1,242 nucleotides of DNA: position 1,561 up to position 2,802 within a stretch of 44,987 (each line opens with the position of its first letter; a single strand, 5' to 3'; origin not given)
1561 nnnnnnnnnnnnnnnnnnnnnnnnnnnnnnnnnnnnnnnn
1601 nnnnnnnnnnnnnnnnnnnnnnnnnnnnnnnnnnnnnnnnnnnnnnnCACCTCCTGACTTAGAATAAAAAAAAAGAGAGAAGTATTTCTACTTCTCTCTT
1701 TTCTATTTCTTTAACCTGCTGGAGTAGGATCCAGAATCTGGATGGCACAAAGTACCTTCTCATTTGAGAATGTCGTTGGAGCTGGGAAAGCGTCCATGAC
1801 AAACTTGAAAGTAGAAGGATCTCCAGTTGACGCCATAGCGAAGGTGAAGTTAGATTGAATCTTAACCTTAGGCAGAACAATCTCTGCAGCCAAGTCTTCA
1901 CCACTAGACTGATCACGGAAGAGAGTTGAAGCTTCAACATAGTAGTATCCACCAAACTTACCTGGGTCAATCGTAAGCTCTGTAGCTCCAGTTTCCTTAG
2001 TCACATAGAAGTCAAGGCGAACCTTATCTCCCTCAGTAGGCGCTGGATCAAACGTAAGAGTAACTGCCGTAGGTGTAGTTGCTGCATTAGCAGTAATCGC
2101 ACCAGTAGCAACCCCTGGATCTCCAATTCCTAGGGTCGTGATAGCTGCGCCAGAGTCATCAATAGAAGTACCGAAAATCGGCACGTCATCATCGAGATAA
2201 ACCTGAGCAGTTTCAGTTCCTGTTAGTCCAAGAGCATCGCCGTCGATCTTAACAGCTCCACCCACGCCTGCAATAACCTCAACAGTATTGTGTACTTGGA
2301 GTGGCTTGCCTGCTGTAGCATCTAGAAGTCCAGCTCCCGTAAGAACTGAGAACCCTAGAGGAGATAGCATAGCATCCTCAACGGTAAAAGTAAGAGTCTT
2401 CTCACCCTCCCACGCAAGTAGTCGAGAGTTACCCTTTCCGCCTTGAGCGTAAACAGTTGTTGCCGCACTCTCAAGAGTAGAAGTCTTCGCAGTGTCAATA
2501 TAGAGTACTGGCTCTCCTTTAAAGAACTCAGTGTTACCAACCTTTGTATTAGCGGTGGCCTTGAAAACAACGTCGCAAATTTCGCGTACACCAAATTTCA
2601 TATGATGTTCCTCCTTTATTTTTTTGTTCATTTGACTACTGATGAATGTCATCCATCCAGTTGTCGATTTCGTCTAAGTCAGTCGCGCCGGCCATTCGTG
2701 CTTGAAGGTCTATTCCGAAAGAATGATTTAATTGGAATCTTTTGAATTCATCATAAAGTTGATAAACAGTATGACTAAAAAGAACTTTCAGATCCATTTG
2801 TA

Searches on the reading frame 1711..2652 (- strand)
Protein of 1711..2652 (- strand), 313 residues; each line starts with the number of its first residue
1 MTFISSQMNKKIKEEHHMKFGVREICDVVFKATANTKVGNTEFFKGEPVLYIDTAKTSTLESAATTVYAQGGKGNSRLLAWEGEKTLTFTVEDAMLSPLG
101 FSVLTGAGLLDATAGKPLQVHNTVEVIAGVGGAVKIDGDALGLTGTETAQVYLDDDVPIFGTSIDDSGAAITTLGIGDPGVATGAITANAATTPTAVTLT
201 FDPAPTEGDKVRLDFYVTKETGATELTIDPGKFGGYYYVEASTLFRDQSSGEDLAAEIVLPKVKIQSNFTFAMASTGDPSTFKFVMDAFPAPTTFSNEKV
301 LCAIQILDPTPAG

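Call 13: search_protein_families(library=phrogs, proteins=[window:1711-2652:-])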
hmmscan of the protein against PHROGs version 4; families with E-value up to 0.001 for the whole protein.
window:1711-2652:- (313 aa): 1 family
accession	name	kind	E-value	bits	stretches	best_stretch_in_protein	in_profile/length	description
phrog_2729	-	head and packaging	4.8e-50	171.2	1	18-294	3-237/252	virion structural protein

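Call 63: find_encoding_contigs(protein=window:1711-2652:-, flank=10000, max_places=3)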
Protein window:1711-2652:- (313 aa): no gene with exactly this product is on record in the collection.
